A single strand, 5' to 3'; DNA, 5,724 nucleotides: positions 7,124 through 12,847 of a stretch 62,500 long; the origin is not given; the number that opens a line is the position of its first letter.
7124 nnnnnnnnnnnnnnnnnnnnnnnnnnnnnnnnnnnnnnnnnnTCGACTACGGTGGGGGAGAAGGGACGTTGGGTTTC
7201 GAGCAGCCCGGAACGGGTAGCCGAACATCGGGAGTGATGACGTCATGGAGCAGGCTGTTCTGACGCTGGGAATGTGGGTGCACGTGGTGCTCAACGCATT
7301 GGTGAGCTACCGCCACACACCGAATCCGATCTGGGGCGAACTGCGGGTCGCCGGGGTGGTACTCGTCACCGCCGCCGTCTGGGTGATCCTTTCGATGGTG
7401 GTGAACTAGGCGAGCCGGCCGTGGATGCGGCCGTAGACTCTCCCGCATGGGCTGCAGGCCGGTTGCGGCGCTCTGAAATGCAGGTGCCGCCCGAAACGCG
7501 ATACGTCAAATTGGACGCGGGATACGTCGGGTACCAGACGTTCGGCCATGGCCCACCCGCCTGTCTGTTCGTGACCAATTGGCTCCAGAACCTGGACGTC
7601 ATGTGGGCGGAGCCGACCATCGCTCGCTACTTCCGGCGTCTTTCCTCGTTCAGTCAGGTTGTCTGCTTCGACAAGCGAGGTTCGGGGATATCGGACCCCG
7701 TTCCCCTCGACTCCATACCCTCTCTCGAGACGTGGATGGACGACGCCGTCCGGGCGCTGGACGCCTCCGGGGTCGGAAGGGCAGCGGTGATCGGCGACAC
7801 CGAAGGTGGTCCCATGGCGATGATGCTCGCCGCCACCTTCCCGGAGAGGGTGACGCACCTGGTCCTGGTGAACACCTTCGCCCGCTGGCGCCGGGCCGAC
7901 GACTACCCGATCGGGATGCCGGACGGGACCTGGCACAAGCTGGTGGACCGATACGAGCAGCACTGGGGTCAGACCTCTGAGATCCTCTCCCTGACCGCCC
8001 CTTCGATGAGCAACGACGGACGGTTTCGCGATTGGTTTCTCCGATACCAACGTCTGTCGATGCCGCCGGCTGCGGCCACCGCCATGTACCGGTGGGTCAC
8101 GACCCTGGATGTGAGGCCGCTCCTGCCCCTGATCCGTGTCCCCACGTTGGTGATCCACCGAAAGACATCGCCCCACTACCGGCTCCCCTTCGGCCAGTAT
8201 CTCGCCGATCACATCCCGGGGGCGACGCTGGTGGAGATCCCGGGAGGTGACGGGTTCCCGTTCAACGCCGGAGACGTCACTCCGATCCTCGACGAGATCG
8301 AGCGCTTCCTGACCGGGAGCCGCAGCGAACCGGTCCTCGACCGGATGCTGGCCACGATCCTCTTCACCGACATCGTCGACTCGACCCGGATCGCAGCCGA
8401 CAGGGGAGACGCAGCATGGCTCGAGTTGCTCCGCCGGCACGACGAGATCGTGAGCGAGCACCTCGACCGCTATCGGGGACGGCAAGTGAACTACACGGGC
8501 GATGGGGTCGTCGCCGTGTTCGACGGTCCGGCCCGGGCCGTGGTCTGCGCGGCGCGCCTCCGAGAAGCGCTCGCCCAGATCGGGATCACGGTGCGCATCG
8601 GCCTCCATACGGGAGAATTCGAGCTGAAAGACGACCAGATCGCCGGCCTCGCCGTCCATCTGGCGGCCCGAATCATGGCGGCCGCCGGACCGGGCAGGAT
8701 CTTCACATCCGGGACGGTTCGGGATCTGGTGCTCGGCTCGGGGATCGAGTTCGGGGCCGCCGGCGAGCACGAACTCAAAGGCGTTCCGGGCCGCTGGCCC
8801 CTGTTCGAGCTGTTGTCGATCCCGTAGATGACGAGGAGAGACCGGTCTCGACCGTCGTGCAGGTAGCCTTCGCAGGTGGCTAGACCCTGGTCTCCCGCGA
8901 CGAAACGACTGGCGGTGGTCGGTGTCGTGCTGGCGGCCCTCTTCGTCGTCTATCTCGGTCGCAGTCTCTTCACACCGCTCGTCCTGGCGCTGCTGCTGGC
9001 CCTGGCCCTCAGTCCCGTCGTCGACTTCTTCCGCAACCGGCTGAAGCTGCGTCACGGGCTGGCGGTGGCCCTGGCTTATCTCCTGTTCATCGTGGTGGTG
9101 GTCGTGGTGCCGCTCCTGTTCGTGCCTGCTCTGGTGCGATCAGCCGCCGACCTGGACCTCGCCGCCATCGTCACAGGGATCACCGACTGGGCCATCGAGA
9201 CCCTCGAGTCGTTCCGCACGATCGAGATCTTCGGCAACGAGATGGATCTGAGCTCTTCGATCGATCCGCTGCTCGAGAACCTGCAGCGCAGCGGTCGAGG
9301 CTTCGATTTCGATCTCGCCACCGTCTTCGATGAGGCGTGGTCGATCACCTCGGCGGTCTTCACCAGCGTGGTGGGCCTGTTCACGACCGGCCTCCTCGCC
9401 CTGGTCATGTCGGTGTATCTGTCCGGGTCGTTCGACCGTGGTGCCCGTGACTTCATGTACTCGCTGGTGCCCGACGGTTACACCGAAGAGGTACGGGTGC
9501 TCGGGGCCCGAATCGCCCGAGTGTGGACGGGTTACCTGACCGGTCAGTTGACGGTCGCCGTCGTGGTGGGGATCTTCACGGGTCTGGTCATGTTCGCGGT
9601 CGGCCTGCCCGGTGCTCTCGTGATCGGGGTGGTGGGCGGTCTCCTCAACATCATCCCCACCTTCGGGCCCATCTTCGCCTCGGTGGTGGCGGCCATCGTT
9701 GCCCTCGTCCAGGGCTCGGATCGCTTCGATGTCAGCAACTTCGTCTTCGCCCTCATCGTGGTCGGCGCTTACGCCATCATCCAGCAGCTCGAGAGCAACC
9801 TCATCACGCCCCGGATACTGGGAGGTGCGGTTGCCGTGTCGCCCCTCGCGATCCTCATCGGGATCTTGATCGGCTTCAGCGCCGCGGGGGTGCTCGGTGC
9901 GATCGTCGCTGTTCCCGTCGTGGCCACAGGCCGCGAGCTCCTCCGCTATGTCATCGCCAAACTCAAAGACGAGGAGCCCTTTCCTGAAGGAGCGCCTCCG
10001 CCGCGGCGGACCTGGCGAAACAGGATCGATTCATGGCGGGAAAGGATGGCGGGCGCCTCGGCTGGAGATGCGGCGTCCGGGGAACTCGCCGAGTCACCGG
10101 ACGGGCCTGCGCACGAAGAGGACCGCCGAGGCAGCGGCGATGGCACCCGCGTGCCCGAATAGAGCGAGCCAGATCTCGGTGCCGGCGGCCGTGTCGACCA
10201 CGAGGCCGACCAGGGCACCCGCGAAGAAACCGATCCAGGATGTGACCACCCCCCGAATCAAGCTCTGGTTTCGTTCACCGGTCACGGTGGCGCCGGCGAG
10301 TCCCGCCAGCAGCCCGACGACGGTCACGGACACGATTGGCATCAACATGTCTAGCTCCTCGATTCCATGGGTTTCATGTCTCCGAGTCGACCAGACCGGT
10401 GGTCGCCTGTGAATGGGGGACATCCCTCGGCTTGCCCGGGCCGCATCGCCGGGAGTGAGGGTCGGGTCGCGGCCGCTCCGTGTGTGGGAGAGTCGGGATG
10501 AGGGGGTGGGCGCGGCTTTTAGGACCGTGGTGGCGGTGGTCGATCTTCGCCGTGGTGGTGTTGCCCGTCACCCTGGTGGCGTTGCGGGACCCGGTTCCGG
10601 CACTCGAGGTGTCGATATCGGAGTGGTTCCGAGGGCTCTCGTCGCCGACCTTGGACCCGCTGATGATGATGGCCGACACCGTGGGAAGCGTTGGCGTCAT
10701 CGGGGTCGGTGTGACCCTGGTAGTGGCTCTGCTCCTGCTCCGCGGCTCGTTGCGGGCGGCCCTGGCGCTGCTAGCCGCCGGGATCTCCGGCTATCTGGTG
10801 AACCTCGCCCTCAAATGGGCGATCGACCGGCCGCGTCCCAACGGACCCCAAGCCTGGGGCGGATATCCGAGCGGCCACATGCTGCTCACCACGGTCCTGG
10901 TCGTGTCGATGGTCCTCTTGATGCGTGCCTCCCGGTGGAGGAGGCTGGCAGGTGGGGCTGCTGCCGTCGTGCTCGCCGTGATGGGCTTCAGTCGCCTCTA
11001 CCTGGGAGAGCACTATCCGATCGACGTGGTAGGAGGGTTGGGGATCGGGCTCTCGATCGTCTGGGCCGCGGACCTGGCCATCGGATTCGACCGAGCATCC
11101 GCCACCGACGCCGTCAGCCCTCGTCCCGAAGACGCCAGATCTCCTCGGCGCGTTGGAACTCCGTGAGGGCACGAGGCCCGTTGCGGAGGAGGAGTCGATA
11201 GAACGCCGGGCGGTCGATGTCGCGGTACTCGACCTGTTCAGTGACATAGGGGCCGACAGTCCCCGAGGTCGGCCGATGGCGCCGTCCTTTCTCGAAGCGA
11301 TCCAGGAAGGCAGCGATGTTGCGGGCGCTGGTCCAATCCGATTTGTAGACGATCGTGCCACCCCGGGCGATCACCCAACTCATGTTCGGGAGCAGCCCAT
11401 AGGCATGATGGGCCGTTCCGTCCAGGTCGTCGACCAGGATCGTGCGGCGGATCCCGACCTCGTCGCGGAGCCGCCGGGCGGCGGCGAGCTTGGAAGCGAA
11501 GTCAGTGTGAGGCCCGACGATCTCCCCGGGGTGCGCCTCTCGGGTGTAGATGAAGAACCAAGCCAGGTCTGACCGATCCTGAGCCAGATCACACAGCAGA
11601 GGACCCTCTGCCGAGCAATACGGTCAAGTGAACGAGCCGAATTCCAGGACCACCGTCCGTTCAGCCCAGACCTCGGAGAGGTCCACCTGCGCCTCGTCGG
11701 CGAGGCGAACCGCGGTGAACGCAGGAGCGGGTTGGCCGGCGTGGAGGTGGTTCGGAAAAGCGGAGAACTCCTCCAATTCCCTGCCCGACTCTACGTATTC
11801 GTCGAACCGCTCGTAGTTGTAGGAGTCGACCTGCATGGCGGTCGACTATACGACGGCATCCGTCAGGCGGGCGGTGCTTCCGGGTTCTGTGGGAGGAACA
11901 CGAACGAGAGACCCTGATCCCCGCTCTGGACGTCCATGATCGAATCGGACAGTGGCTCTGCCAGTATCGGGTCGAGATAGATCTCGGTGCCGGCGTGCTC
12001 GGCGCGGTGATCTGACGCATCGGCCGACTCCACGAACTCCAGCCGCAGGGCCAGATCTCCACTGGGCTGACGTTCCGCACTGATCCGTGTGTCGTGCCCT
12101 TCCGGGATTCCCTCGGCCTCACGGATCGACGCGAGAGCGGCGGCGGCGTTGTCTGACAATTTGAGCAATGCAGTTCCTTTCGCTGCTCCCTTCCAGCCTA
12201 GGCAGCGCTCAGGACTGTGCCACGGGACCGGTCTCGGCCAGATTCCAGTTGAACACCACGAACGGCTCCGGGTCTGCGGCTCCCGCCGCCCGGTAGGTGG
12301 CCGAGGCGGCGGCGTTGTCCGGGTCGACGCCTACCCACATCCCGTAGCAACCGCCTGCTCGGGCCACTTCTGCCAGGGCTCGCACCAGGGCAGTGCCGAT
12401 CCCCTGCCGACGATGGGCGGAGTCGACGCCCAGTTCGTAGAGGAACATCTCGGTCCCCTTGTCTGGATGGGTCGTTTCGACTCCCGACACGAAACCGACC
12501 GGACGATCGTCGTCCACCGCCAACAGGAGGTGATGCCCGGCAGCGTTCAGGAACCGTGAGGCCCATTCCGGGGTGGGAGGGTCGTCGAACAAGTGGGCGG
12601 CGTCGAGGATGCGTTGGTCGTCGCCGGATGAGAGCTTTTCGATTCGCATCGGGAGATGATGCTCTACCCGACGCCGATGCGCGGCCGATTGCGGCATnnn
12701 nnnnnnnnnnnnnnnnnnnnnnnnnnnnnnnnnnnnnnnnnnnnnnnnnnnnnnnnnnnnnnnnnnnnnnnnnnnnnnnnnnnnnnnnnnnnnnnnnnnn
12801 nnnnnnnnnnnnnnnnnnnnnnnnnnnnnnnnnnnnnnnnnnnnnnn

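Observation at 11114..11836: In-frame TGA at the catalytic residue of a deiodinase-like thioredoxin-fold gene: candidate selenoprotein that ORF callers split in two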

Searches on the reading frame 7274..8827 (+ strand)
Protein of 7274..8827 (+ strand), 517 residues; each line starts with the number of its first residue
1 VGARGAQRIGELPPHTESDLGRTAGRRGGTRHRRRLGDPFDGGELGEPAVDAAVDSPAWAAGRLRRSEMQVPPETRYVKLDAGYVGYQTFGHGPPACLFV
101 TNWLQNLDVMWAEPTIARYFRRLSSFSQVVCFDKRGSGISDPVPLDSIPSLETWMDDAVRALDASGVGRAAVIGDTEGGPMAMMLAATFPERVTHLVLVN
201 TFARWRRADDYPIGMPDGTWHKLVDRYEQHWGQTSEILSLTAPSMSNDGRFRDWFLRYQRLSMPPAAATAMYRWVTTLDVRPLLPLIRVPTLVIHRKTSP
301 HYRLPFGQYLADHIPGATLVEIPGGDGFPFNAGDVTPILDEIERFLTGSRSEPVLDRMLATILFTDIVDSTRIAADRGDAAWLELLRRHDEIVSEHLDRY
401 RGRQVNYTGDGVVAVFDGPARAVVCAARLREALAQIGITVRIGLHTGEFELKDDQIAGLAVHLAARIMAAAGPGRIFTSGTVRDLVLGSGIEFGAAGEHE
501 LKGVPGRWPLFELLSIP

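Call 26: search_protein_families(library=pfam, proteins=[window:7274-8827:+], max_evalue=0.001)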
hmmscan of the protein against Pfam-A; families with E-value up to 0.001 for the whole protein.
window:7274-8827:+ (517 aa): 3 families
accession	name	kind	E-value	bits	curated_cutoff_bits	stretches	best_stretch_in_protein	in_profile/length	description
PF00561.26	Abhydrolase_1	-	2.2e-13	50.9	25.8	1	128-324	29-235/245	alpha/beta hydrolase fold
PF00211.25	Guanylate_cyc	-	1.3e-07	31.8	21.9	1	360-503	9-172/183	Adenylate and Guanylate cyclase catalytic domain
PF12146.15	Hydrolase_4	-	2e-05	24.5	27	1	128-295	33-198/239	Serine aminopeptidase, S33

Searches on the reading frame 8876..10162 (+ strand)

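Call 26: search_protein_families(library=pfam, proteins=[window:8876-10162:+], max_evalue=0.001)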
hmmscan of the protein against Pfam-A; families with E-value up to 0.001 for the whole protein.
window:8876-10162:+ (428 aa): 1 family
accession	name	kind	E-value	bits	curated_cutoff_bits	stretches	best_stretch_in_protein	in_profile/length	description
PF01594.21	AI-2E_transport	-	2.2e-46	159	34.3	1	17-357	6-324/327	AI-2E family transporter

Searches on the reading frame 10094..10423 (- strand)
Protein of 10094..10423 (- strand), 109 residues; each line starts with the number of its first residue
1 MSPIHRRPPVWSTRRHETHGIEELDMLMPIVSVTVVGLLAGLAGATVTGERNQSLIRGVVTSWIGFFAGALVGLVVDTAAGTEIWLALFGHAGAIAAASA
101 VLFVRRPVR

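Call 26: search_protein_families(library=pfam, proteins=[window:10094-10423:-], max_evalue=0.001)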
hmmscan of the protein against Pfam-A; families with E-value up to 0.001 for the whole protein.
window:10094-10423:- (109 aa): 0 families

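Call 61: search_protein_families(library=pfam, proteins=[window:10094-10423:-], max_evalue=1)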
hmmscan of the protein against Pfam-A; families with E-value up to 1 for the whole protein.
window:10094-10423:- (109 aa): 2 families
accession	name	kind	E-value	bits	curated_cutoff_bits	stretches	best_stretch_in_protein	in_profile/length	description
PF01027.25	Bax1-I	-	0.0075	16.5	34.1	1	27-104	39-116/207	Inhibitor of apoptosis-promoting Bax1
PF11833.13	CPP1-like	-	0.76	9.8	28.4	0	49-93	134-178/196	Protein CHAPERONE-LIKE PROTEIN OF POR1-like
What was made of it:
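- Tried and rejected: Upstream ORF: the 101-aa ORF (11863-12168) is only a sub-threshold HesB/IscA-like match and has no Cys or Sec (call 61).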

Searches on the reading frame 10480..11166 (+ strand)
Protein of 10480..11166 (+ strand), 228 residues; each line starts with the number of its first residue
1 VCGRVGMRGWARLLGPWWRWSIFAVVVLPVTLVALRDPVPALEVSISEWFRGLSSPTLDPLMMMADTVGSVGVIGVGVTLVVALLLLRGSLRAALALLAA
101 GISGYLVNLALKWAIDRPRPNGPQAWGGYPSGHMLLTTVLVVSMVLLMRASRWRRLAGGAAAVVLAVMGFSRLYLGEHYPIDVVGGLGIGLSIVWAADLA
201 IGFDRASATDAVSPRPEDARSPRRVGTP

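Call 26: search_protein_families(library=pfam, proteins=[window:10480-11166:+], max_evalue=0.001)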
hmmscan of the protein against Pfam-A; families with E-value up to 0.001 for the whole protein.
window:10480-11166:+ (228 aa): 3 families
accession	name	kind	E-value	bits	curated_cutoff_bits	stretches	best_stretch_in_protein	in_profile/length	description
PF01569.27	PAP2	-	1.6e-16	60.6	27.2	1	94-196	2-120/130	PAP2 superfamily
PF14378.12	PAP2_3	-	5.1e-06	26.9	27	1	121-195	122-189/190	PAP2 superfamily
PF14360.12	PAP2_C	-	1.8e-05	25.7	27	1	131-195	8-70/74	PAP2 superfamily C-terminal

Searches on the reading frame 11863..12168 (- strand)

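Call 26: search_protein_families(library=pfam, proteins=[window:11863-12168:-], max_evalue=0.001)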
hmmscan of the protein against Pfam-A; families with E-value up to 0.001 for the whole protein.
window:11863-12168:- (101 aa): 0 families

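Call 61: search_protein_families(library=pfam, proteins=[window:11863-12168:-], max_evalue=1)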
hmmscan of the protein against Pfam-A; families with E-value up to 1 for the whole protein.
window:11863-12168:- (101 aa): 1 family
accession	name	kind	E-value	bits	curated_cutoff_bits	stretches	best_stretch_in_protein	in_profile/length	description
PF01521.26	Fe-S_biosyn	-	0.025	15.3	26.3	1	2-91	3-97/110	Iron-sulphur cluster biosynthesis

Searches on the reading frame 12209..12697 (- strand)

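Call 26: search_protein_families(library=pfam, proteins=[window:12209-12697:-], max_evalue=0.001)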
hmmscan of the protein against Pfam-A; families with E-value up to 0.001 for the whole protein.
window:12209-12697:- (162 aa): 7 families
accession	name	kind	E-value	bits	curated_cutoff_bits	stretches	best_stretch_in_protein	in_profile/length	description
PF00583.31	Acetyltransf_1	-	1.1e-20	74.5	20.7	1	37-139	16-115/116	Acetyltransferase (GNAT) family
PF13508.13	Acetyltransf_7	-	4.4e-11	43.4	27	1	54-139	2-81/84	Acetyltransferase (GNAT) domain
PF13673.13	Acetyltransf_10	-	2.7e-06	27.8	23.6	1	45-128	22-96/128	Acetyltransferase (GNAT) domain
PF13302.13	Acetyltransf_3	-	5.2e-05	24.4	25.4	1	44-140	39-137/138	Acetyltransferase (GNAT) domain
PF14542.12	Acetyltransf_CG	-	0.00016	22.1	30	1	79-116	20-57/80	GCN5-related N-acetyl-transferase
PF08445.16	FR47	-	0.00032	21.1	22.1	1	85-137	23-74/86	FR47-like protein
PF13480.13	Acetyltransf_6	-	0.00057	20.5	22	0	35-117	48-129/143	Acetyltransferase (GNAT) domain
